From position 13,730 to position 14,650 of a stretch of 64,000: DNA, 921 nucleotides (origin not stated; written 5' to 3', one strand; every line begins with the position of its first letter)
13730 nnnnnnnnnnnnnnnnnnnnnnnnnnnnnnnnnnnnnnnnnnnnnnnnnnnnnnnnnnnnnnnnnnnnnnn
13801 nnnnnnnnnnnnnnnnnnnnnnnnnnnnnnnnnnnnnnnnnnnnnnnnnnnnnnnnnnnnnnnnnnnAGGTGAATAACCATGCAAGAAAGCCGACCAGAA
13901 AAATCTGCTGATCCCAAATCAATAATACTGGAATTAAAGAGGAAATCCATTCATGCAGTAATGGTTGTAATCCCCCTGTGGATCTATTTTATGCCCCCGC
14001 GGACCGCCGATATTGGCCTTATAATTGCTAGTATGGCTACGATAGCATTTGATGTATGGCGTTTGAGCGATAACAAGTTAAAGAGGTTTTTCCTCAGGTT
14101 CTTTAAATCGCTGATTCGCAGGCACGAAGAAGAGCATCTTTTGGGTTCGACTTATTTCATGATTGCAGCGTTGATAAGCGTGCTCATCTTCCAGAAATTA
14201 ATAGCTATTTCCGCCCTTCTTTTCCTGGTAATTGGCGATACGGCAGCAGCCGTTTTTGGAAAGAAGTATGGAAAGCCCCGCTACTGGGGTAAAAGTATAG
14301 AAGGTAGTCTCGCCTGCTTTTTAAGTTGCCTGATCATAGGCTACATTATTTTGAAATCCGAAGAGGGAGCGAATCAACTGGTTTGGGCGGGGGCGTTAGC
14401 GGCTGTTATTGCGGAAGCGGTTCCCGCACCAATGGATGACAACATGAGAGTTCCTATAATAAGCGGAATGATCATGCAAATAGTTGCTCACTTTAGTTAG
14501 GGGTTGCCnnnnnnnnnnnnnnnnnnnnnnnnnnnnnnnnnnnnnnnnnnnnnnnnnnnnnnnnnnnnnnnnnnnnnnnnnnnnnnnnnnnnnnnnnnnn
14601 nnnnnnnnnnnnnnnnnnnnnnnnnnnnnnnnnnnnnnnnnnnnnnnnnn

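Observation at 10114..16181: Tightly packed slt / NHL-propeller / CTP-transferase-like membrane protein / TPR / J-domain-TPR gene string downstream of guaA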

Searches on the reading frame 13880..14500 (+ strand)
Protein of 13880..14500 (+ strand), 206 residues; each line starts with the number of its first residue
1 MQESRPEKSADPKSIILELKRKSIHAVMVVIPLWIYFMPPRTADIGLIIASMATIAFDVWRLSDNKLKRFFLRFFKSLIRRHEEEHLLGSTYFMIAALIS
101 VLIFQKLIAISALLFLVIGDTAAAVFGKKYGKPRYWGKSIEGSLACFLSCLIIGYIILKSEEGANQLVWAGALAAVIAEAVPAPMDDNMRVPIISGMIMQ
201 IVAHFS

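Call 3: search_protein_families(library=pfam, proteins=[window:13880-14500:+], max_evalue=0.01)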
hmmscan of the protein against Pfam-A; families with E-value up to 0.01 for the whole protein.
window:13880-14500:+ (206 aa): 1 family
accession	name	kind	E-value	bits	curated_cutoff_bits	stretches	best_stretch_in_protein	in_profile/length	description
PF01148.25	CTP_transf_1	-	0.00042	20.7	24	1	25-179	79-211/264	Cytidylyltransferase family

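Call 4: search_protein_families(library=ncbifam, proteins=[window:13880-14500:+], max_evalue=0.01)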
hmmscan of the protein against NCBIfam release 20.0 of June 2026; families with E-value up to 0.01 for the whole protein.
window:13880-14500:+ (206 aa): 0 families

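Call 8: find_homologous_proteins(query=window:13880-14500:+, max_evalue=0.001)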
Query window:13880-14500:+ (206 aa): 288 proteins with E <= 0.001 among 1161 candidates; the best 120 are listed.
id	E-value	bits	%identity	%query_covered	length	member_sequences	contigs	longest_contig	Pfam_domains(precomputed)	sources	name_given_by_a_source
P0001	4.7e-126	436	98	100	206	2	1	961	-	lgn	-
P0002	5.0e-83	296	67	97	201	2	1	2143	-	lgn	-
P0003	6.3e-79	282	64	96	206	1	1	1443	-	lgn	-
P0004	1.1e-78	282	64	100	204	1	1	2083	-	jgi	jgi:dolichol kinase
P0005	2.1e-78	281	63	99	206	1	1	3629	-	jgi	jgi:dolichol kinase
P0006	2.4e-78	280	64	100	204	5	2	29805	-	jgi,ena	-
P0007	2.4e-77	277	65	97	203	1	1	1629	-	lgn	-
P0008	9.5e-77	275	62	100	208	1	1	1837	-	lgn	-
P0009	1.8e-76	274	64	99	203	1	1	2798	-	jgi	-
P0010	3.1e-76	274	64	98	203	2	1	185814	-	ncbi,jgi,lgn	jgi:dolichol kinase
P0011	3.6e-76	273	61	100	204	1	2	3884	-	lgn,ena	-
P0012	3.8e-76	273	64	91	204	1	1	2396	-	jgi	jgi:dolichol kinase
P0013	6.3e-76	273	62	100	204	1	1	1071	-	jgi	jgi:dolichol kinase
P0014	6.3e-76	273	62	100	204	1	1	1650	-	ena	-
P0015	8.1e-76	272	65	91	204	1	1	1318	-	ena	-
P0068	1.9e-71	258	58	100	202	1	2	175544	-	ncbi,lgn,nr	ncbi:MAG: hypothetical protein GTO51_06055 [Candidatus Latescibacteria bacterium]|nr:hypothetical pr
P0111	4.0e-67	244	56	92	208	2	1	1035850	-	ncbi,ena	-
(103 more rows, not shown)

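Call 9: find_encoding_contigs(protein=P0068, flank=10000, max_places=2)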
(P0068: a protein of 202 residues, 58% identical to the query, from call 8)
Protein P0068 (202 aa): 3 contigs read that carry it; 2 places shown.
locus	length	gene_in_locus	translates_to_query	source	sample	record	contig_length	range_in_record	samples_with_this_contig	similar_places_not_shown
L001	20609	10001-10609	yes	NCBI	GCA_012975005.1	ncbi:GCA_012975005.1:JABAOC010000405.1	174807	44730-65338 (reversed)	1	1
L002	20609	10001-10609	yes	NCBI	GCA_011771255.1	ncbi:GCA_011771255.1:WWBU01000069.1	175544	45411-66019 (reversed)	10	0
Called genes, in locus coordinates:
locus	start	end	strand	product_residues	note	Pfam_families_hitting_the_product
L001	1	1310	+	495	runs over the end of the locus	PF03772:Competence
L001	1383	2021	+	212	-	PF00551:Formyl_trans_N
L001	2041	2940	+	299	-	PF01259:SAICAR_synt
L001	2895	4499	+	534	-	PF02142:MGS, PF01808:AICARFT_IMPCHas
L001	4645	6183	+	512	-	PF00117:GATase, PF07722:Peptidase_C26 (weak), PF00958:GMP_synt_C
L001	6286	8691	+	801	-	PF14559:TPR_19 (faint), PF01464:SLT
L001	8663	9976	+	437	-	PF01436:NHL (faint)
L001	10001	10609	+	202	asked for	-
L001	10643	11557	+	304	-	PF21033:RMD1-3 (weak), PF12895:ANAPC3 (weak), PF14559:TPR_19, PF00515:TPR_1 (weak), PF07719:TPR_2 (weak), PF13181:TPR_8 (weak), PF13414:TPR_11, PF14559:TPR_19, +19 more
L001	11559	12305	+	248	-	PF00226:DnaJ, PF00515:TPR_1 (faint), PF07719:TPR_2 (faint), PF13181:TPR_8 (faint), PF13431:TPR_17 (faint), PF14559:TPR_19 (faint), PF13432:TPR_16 (faint), PF13414:TPR_11 (weak)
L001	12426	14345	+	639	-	PF01011:PQQ (faint), PF13360:PQQ_2, PF13570:Beta-prop_ACSF4, PF13570:Beta-prop_ACSF4, PF13360:PQQ_2, PF13570:Beta-prop_ACSF4, PF13360:PQQ_2, PF25292:Beta-prop_CGLA (weak), +2 more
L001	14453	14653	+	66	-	PF00313:CSD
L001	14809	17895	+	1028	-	PF07517:SecA_DEAD, PF00270:DEAD (weak), PF00271:Helicase_C (faint), PF01043:SecA_PP_bind, PF21090:P-loop_SecA, PF07516:SecA_SW, PF02810:SEC-C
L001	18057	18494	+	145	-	PF04361:DUF494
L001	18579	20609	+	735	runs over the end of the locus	PF01751:Toprim, PF01131:Topoisom_bac, PF01396:Zn_ribbon_Top1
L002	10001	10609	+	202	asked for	-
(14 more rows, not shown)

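Call 10: find_encoding_contigs(protein=P0111, flank=10000, max_places=2)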
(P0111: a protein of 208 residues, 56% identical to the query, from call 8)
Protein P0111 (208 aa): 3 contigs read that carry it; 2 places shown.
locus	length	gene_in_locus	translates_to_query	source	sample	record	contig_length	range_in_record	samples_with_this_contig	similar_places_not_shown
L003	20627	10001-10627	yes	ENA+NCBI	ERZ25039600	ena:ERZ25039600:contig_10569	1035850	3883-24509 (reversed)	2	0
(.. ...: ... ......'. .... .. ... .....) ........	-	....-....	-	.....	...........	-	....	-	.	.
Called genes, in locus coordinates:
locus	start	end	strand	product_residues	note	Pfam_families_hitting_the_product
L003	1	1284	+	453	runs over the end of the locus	PF00990:GGDEF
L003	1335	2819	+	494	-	PF13567:DUF4131 (weak), PF03772:Competence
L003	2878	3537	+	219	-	PF00551:Formyl_trans_N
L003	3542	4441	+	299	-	PF01259:SAICAR_synt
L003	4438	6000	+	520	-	PF02142:MGS, PF01808:AICARFT_IMPCHas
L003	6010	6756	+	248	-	PF00117:GATase, PF07722:Peptidase_C26 (weak)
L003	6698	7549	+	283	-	PF00958:GMP_synt_C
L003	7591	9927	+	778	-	PF12895:ANAPC3 (faint), PF13428:TPR_14 (faint), PF14559:TPR_19 (faint), PF13432:TPR_16, PF01464:SLT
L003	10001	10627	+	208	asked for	-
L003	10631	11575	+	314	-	PF14561:TPR_20 (faint), PF21033:RMD1-3 (faint), PF13432:TPR_16 (weak), PF13432:TPR_16 (weak), PF13414:TPR_11, PF14559:TPR_19 (weak), PF13432:TPR_16 (weak), PF14559:TPR_19, +12 more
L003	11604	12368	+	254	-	PF00226:DnaJ, PF00515:TPR_1 (faint), PF13181:TPR_8 (faint), PF13414:TPR_11 (faint), PF13431:TPR_17 (faint), PF14559:TPR_19 (faint), PF13428:TPR_14 (faint), PF07719:TPR_2 (weak)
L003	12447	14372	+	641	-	PF13360:PQQ_2, PF13570:Beta-prop_ACSF4, PF13360:PQQ_2, PF25292:Beta-prop_CGLA (faint), PF13360:PQQ_2, PF13570:Beta-prop_ACSF4, PF01011:PQQ (weak), PF13360:PQQ_2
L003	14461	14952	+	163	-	PF07517:SecA_DEAD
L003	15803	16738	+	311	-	PF07517:SecA_DEAD, PF21090:P-loop_SecA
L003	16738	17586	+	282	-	PF07516:SecA_SW, PF02810:SEC-C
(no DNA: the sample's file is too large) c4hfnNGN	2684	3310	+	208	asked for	-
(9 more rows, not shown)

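Call 11: find_encoding_contigs(protein=P0010, flank=10000, max_places=2)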
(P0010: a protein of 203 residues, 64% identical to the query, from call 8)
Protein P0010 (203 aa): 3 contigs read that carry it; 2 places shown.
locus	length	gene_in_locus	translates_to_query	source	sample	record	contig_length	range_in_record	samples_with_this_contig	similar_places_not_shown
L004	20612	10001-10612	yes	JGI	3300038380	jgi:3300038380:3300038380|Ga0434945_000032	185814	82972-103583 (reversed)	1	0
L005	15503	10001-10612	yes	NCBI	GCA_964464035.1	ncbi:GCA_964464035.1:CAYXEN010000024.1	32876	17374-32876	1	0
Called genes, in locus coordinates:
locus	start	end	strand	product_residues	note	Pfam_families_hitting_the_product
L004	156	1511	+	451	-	PF03772:Competence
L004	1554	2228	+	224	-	PF00551:Formyl_trans_N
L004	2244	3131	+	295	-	PF01259:SAICAR_synt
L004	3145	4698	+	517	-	PF02142:MGS, PF01808:AICARFT_IMPCHas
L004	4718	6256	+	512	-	PF00117:GATase, PF07722:Peptidase_C26 (weak), PF02540:NAD_synthase (faint), PF00958:GMP_synt_C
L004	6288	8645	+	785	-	PF01464:SLT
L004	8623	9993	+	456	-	PF01436:NHL (weak)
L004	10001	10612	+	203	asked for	-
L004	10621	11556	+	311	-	PF13424:TPR_12 (weak), PF12895:ANAPC3 (weak), PF13414:TPR_11, PF00515:TPR_1 (weak), PF13181:TPR_8 (weak), PF13414:TPR_11, PF13424:TPR_12 (weak), PF14559:TPR_19, +17 more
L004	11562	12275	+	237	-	PF00226:DnaJ, PF00515:TPR_1 (faint), PF13181:TPR_8 (faint), PF13414:TPR_11 (faint), PF13431:TPR_17 (faint), PF14559:TPR_19 (faint), PF13432:TPR_16 (faint), PF07719:TPR_2 (weak)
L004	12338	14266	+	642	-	PF13570:Beta-prop_ACSF4, PF01011:PQQ (faint), PF25293:Beta-prop_EMC1_N (faint), PF25292:Beta-prop_CGLA (faint), PF13360:PQQ_2, PF13570:Beta-prop_ACSF4, PF13360:PQQ_2, PF13570:Beta-prop_ACSF4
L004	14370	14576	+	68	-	PF00313:CSD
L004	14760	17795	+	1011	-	PF07517:SecA_DEAD, PF00270:DEAD (weak), PF00271:Helicase_C (faint), PF01043:SecA_PP_bind, PF21090:P-loop_SecA, PF07516:SecA_SW, PF02810:SEC-C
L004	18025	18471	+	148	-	PF04361:DUF494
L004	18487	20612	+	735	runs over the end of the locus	PF01751:Toprim, PF01131:Topoisom_bac, PF01396:Zn_ribbon_Top1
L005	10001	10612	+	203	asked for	-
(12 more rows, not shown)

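Call 15: find_related_loci(query=A1, collection=genome_contigs, flank=10000)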
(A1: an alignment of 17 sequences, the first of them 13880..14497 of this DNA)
Query A1 (206 aa) in genome_contigs; peptide patterns used: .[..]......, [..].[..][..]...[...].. (x = any residue, [..] = any of these).
36 stretches matched a pattern; 25 encode a relative of the query (tblastn E <= 1e-3); 25 distinct loci.
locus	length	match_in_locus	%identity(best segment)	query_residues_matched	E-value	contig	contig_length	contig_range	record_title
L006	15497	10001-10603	64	6-206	1e-83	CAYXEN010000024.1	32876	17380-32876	MAG TPA_asm: uncultured bacterium isolate binchicken_co172_248 genome assembly, contig: NODE_905_length_32876_cov_10.014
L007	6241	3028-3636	62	5-205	4e-79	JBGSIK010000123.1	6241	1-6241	MAG: Candidatus Krumholzibacteriia bacterium isolate JTS-AC129 k141_526838, whole genome shotgun sequence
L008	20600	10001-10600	57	1-205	4e-77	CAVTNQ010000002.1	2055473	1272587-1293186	MAG: Candidatus Latescibacteria bacterium isolate MFD02242.bin.1.209 genome assembly, contig: contig_3930, whole genome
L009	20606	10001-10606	58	1-206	3e-77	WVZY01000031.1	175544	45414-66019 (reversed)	MAG: Candidatus Latescibacterota bacterium isolate CS4-C107 C_merged_R1_(paired)_contig_877, whole genome shotgun sequen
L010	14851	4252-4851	57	1-205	5e-77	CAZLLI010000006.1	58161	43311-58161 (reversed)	MAG TPA_asm: uncultured bacterium isolate SRP173033_co3_72 genome assembly, contig: NODE_473_length_58161_cov_7.757822,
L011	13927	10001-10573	58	11-205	1e-74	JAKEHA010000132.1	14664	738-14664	MAG: Candidatus Latescibacterota bacterium isolate PMV_6.20 PMV_6.20.k101_464155, whole genome shotgun sequence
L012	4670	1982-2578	57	4-205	6e-75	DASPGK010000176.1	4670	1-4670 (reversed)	MAG TPA_asm: Candidatus Krumholzibacteriia bacterium isolate SMAG_U16449 k141_514193, whole genome shotgun sequence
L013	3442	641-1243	59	1-205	5e-72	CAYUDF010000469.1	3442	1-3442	MAG TPA_asm: uncultured bacterium isolate SRP155585_co2_3 genome assembly, contig: NODE_34088_length_3442_cov_5.141423,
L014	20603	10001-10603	61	1-205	2e-69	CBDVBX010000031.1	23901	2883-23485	MAG TPA_asm: uncultured bacterium isolate SRR22302364_binner13_Refined_39 genome assembly, contig: ERZ25073603.473, whol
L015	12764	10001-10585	56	6-201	2e-68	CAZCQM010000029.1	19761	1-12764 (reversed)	MAG TPA_asm: uncultured bacterium isolate SRP214966_co3_155 genome assembly, contig: NODE_3695_length_19761_cov_5.095250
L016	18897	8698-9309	61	5-205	4e-68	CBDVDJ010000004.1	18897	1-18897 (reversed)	MAG TPA_asm: uncultured bacterium isolate SRR21487738_concoct_129 genome assembly, contig: ERZ25083882.499, whole genome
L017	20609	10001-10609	56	1-205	5e-68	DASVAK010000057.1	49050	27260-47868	MAG TPA_asm: Candidatus Krumholzibacteriia bacterium isolate SMAG_U1949 k141_1611250, whole genome shotgun sequence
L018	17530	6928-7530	54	1-201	2e-67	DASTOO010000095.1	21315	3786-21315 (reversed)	MAG TPA_asm: Candidatus Krumholzibacteriia bacterium isolate SMAG_U2172 k141_1030971, whole genome shotgun sequence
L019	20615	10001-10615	53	1-205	2e-67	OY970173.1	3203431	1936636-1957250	MAG: Candidatus Latescibacteria bacterium isolate MFD02242.bin.1.32 genome assembly, chromosome: 1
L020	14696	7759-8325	56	13-205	2e-67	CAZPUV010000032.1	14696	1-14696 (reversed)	MAG TPA_asm: uncultured bacterium isolate SRP239054_co1_134 genome assembly, contig: NODE_2932_length_14696_cov_5.087426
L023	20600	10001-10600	55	2-205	1e-64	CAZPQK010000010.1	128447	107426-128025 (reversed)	MAG TPA_asm: uncultured bacterium isolate SRP334346_co1_198 genome assembly, contig: NODE_194_length_128447_cov_7.555712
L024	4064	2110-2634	51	1-201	1e-62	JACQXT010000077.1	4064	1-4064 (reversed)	MAG: Chitinivibrionia bacterium isolate NC_groundwater_1522_Pr4_B-0.1um_59_2 SR1-18-B1_scaffold_3375, whole genome shotg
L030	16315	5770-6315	34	18-196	7e-27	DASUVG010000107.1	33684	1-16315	MAG TPA_asm: Longimicrobium sp. isolate SMAG_U1809 k141_1511551, whole genome shotgun sequence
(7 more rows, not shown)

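Call 19: search_protein_families(library=pfam, proteins=[L030:2142-4676:+, L030:4600-5718:+, L030:5761-6348:+, L030:6620-9301:+, L030:9595-10482:+, L030:10496-11407:+, L030:11391-13304:+, L023:8512-9975:+], max_evalue=0.001)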
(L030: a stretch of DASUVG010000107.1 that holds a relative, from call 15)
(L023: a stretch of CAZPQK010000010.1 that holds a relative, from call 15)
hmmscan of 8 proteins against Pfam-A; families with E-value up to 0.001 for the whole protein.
L030:2142-4676:+ (844 aa): 5 families
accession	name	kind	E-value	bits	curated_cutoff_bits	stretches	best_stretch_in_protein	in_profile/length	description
PF13620.12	CarboxypepD_reg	-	2e-24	86.2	32.3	2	596-680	2-81/82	Carboxypeptidase regulatory-like domain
PF13715.12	CarbopepD_reg_2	-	3.1e-15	56.4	32.2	2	509-567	2-59/88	CarboxypepD_reg-like domain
PF17210.9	SdrD_B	-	1.8e-05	25.4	29.7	1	608-663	23-74/112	SdrD B-like domain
PF14686.12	fn3_3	-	0.00056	20.1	24.4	0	633-670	31-69/75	Polysaccharide lyase family 4, domain II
PF17802.7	SpaA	-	0.00061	20.3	23.1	0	608-652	15-57/91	Prealbumin-like fold domain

L030:4600-5718:+ (372 aa): 0 families

L030:5761-6348:+ (195 aa): 1 family
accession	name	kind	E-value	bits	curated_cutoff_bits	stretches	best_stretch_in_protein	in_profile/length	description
PF01148.25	CTP_transf_1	-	0.0006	20.2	24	0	95-166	136-212/264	Cytidylyltransferase family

L030:6620-9301:+ (893 aa): 7 families
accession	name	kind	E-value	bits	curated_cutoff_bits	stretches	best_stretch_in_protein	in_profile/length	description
PF01464.25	SLT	-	2.9e-25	88.5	21.3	1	749-853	6-107/117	Transglycosylase SLT domain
PF13174.12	TPR_6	-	1.4e-13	50.9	26.3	0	489-520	1-32/33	Tetratricopeptide repeat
PF13432.12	TPR_16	-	5.9e-10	39.8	32.7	1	494-557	3-63/65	Tetratricopeptide repeat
PF07719.23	TPR_2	-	1.5e-09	37.6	27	1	224-255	2-33/34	Tetratricopeptide repeat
PF13428.12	TPR_14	-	7.4e-08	32.8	23.5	0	422-461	4-43/44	Tetratricopeptide repeat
PF14559.12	TPR_19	-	5.5e-05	23.9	25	1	432-471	4-43/68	Tetratricopeptide repeat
PF24575.1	TPR_Slam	-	0.0002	22.2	35.2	1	423-470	51-98/104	Surface lipoprotein assembly modifier, N-terminal TPR repeats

L030:9595-10482:+ (295 aa): 1 family
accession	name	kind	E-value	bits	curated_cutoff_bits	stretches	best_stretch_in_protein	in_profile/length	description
PF18950.5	DUF5694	-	8.5e-45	153.8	27.5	1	111-285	8-185/185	Family of unknown function (DUF5694)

L030:10496-11407:+ (303 aa): 0 families

L030:11391-13304:+ (637 aa): 0 families

L023:8512-9975:+ (487 aa): 1 family
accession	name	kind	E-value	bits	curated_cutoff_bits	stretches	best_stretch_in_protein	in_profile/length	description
PF01436.27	NHL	-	9.8e-16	57.4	20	1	168-193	2-27/28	NHL repeat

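Call 20: search_protein_families(library=pfam, alignment_id=A1, max_evalue=10)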
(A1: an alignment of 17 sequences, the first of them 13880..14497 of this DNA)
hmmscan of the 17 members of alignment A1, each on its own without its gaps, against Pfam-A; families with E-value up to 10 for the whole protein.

A. member 1, window:13880-14497:+ (206 aa): 2 families
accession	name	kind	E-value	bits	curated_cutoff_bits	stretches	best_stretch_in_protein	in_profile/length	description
PF01148.25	CTP_transf_1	-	0.00042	20.7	24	1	25-179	79-211/264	Cytidylyltransferase family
PF11857.13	DUF3377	-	3.4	8.1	26.5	1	18-34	21-37/72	Domain of unknown function (DUF3377)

B. families by the number of members that match (of 17 scanned): 9 families
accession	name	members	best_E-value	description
PF23603.1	Ubiquitin_TPR1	4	0.024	Telomere repeat-binding protein 1-like, ubiquitin-like domain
PF08636.15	Pkr1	3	0.086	ER protein Pkr1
PF01148.25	CTP_transf_1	2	0.00042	Cytidylyltransferase family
PF13328.12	HD_4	2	0.2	HD domain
PF12911.12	OppC_N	1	0.21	N-terminal TM domain of oligopeptide transport permease C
PF01292.26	Ni_hydr_CYTB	1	0.36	Prokaryotic cytochrome b561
PF14256.11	YwiC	1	0.89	YwiC-like protein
PF11857.13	DUF3377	1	3.4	Domain of unknown function (DUF3377)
PF20061.4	DUF6460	1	4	Domain of unknown function (DUF6460)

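Call 21: search_solved_structures(query=A1, max_evalue=10, show_alignments=2)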
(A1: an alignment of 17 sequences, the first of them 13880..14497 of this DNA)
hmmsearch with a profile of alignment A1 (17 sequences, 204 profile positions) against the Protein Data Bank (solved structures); distinct sequences matched with E-value up to 10: 0.

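Call 31: predict_structure(alignment_id=A1)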
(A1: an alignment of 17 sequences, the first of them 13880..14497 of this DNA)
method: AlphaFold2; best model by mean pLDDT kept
length: 206 residues; sequences in the alignment: 17
mean_pLDDT: 87.1   pTM: 0.82
mean pLDDT of the five models: 87.1, 86.1, 84.5, 82.5, 82.2
residues with pLDDT >= 90: 119; 70-90: 71; 50-70: 8; < 50: 8
segments of 3 or more residues with pLDDT < 50: 1-8
pLDDT, mean of each block of 10 residues (from residue 1): 45 75 82 94 94 92 90 80 78 92 96 95 89 79 95 96 95 94 78 96 94
secondary structure, 60 per line:
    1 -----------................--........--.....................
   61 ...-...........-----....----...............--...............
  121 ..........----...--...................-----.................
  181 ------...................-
elements in order: H12-27 H30-37 H40-63 H65-75 H81-84 H89-103 H106-130 H140-158 H164-180 H187-205

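Call 36: fold_search(model_id=the predicted structure, library=pdb)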
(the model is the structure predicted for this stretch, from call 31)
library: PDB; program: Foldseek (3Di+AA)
matches with E <= 10: 120; with E <= 0.001: 0
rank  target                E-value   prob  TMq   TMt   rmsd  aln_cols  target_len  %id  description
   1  4q2g_B                3.3e-01  0.75  0.34  0.28  11.0       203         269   17  CRYSTAL STRUCTURE OF AN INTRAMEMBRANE CDP-DAG SYNTHETASE CENTRAL FOR PHOSPHOLIPID BIOSYNTHESIS (S200C/S223C, inactive  (released 2014-07-02)
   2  4q2g_A                4.6e-01  0.51  0.28  0.23  11.1       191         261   15  CRYSTAL STRUCTURE OF AN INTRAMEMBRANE CDP-DAG SYNTHETASE CENTRAL FOR PHOSPHOLIPID BIOSYNTHESIS (S200C/S223C, inactive  (released 2014-07-02)
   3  9in9                  7.0e-01  0.25  0.29  0.28  11.4       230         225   10  Structure of the viral channelrhodopsin OLPVR1 at low pH obtained by soaking (released 2025-03-12)
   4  5wuc                  1.5e+00  0.25  0.30  0.32  12.4       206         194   13  Structural basis for conductance through TRIC cation channels (released 2017-07-12)
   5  8wu1_R                1.6e+00  0.06  0.16  0.14  14.2       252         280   11  Cryo-EM structure of CB1-beta-arrestin1 complex (released 2024-03-20)
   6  6hu9_c                1.7e+00  0.08  0.19  0.16  18.8       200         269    8  III2-IV2 mitochondrial respiratory supercomplex from S. cerevisiae (released 2018-12-26)
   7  9jj3_A                1.8e+00  0.15  0.25  0.20  13.2       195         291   12  Cryo-EM structure of human ZnT4 D150N/D281N (released 2025-06-04)
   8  8vlw_B                1.9e+00  0.09  0.21  0.20  25.2       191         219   15  TolQ-TolR inner membrane protein complex from Acinetobacter baumannii (released 2025-01-15)
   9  9ddn_B                2.1e+00  0.04  0.13  0.12  26.0       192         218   18  E. coli TolAQR conformation II (released 2025-07-09)
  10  4bej_D                2.5e+00  0.02  0.13  0.06  27.5       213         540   10  Nucleotide-free Dynamin 1-like protein (DNM1L, DRP1, DLP1) (released 2013-04-24)
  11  9ya0_AD               2.7e+00  0.03  0.14  0.05  21.1       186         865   13  Cryo-EM structure of pre-conoid ring 2 (PCR P2 ring)from Toxoplasma gondii (released 2025-11-19)
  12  4csk                  3.5e+00  0.11  0.22  0.20  12.6       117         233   20  human Aquaporin (released 2014-12-24)
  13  7vwa                  3.5e+00  0.10  0.22  0.30  11.7       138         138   14  Helicoverpa armigera pheromone-binding protein PBP1 with Z-9-hexadecenal (released 2022-02-02)
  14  9s99_A                3.5e+00  0.04  0.17  0.18  15.5       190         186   10  CdvB2 filament - high twist, class B (released 2026-01-28)
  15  5w9r                  3.6e+00  0.08  0.19  0.10  15.2       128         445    6  Toxoplasma Gondii CDPK1 in complex with inhibitor LJQ138 (released 2017-08-02)
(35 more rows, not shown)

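Call 39: search_protein_representatives(alignment_id=A1)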
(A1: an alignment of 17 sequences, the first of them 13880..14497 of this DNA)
Query: 17 sequences, 204 profile positions. Proteins with E-value up to 0.001 (for the whole library): 5918; up to 1e-10: 2787; up to 1e-30: 186. The best 150 are listed.
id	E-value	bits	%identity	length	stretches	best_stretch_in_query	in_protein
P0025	5.9e-88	310.3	-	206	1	5-201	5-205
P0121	4.3e-66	238.9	-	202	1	13-201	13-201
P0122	4.8e-59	215.8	-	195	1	9-197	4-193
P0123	8.4e-54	198.7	-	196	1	16-199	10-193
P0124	5.3e-51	189.6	-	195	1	9-199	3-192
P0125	1.2e-49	185.1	-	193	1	15-198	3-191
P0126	3.0e-49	183.9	-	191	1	13-198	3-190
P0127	4.1e-48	180.2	-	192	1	15-199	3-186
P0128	4.7e-48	180.0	-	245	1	9-199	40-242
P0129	7.8e-48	179.2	-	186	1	18-199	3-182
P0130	2.8e-47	177.5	-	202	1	17-201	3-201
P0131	7.2e-47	176.1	-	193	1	11-198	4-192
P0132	1.7e-45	171.6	-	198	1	16-197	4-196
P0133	3.0e-45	170.8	-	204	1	13-200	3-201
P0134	3.4e-45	170.6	-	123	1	109-204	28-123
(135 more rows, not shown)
